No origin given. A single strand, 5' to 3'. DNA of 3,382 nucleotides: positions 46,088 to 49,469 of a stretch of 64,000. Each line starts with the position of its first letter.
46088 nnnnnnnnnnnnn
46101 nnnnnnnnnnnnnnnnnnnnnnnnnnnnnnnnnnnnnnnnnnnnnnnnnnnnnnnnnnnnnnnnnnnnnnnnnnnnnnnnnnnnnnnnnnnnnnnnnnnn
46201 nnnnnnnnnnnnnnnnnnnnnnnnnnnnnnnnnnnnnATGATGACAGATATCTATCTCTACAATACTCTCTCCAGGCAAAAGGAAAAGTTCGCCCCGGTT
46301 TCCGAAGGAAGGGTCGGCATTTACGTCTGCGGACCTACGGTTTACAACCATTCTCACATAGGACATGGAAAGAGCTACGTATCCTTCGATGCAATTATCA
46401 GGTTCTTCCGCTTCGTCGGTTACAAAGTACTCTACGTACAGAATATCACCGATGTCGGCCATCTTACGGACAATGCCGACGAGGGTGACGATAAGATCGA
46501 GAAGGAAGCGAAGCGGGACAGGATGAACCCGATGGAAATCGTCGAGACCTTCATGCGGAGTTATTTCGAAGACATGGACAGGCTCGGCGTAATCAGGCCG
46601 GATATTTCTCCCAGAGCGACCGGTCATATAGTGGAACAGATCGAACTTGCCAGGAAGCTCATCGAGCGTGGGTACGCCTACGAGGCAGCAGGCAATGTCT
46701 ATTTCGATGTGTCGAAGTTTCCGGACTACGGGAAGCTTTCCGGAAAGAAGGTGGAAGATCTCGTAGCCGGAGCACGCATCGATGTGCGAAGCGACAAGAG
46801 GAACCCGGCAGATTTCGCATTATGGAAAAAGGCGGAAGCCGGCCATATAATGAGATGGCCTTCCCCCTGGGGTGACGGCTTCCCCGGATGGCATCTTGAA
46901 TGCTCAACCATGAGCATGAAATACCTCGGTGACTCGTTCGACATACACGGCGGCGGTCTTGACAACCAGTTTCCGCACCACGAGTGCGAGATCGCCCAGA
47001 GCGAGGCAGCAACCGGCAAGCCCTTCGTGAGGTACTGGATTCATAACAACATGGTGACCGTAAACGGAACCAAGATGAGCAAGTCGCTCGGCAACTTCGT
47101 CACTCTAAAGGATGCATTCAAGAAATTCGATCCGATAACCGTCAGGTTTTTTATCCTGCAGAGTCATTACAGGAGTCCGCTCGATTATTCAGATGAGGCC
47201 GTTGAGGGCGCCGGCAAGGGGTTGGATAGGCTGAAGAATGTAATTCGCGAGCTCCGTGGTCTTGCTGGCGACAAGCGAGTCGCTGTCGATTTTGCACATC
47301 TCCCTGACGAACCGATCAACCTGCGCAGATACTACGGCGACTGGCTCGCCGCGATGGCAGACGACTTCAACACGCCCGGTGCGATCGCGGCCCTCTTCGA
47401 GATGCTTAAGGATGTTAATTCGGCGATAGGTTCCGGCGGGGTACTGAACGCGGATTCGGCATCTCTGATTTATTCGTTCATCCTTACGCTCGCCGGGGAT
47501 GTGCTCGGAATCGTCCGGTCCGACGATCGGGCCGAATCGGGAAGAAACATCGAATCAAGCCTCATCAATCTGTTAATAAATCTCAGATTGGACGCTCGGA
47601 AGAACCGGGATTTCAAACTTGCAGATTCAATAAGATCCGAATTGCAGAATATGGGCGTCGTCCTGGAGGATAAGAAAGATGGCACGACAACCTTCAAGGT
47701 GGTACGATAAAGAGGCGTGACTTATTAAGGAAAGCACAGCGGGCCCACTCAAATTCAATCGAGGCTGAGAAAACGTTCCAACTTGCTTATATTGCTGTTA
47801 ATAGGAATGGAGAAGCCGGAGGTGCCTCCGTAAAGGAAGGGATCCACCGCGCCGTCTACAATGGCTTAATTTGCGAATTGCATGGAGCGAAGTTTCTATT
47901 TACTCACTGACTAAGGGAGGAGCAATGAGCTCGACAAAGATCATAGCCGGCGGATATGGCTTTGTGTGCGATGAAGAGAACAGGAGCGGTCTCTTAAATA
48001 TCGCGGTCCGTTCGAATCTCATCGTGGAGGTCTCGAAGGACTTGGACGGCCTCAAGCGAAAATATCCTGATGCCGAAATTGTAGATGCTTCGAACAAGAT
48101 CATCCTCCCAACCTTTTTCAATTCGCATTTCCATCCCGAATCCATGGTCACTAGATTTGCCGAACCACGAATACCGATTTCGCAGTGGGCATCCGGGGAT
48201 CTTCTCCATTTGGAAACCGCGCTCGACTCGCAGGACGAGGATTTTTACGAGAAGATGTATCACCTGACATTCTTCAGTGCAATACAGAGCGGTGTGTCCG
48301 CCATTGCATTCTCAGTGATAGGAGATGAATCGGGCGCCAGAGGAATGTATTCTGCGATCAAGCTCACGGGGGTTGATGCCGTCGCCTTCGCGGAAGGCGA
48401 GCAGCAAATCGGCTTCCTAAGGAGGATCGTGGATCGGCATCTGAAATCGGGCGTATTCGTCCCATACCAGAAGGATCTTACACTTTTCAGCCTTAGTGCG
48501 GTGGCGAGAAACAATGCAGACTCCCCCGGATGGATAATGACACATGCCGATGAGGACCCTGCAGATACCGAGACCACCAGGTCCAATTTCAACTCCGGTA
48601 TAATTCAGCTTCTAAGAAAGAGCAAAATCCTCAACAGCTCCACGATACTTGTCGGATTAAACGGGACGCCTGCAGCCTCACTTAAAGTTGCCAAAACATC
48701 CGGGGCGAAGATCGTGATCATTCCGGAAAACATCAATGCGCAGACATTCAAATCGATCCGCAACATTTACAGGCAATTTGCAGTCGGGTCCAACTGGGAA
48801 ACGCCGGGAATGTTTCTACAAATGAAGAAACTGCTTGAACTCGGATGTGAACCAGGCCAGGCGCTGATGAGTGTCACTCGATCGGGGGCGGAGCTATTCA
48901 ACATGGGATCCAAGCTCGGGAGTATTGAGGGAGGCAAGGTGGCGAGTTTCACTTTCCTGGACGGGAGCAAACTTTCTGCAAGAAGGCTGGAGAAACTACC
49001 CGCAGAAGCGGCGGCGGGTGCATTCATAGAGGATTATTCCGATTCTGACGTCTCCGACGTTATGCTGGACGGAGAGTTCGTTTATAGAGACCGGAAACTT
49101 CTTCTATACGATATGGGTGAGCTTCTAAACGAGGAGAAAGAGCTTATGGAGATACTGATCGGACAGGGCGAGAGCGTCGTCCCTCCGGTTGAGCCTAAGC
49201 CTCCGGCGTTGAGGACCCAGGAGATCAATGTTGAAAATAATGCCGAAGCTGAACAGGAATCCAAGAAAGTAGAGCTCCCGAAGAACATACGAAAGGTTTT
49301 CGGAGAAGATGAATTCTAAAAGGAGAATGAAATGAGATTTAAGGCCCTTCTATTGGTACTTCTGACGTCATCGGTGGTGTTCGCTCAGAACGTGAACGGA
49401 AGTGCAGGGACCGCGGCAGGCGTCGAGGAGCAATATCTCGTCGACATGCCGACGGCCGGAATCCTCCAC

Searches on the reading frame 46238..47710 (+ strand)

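Call 70: search_protein_families(library=pfam, proteins=[window:46238-47710:+], max_evalue=0.00001)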
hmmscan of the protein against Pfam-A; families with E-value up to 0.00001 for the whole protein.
window:46238-47710:+ (490 aa): 4 families
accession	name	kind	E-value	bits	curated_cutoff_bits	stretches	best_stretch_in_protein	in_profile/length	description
PF01406.26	tRNA-synt_1e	-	4e-116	388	27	1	18-325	2-299/301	tRNA synthetases class I (C) catalytic domain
PF09334.17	tRNA-synt_1g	-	1.3e-13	50.9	20.1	0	248-310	296-358/391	tRNA synthetases class I (M)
PF09190.17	DALR_2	-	1.2e-12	48.7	22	1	370-426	3-56/57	DALR domain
PF00133.28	tRNA-synt_1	-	1.8e-07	30.7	22.7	0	235-313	330-409/414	tRNA synthetases class I (I, L, M and V)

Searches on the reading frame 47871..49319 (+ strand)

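Call 70: search_protein_families(library=pfam, proteins=[window:47871-49319:+], max_evalue=0.00001)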
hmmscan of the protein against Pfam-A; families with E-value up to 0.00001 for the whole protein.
window:47871-49319:+ (482 aa): 1 family
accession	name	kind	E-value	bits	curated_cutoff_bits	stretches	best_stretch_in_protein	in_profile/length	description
PF01979.26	Amidohydro_1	-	2.3e-12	47.3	25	1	77-404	1-345/345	Amidohydrolase family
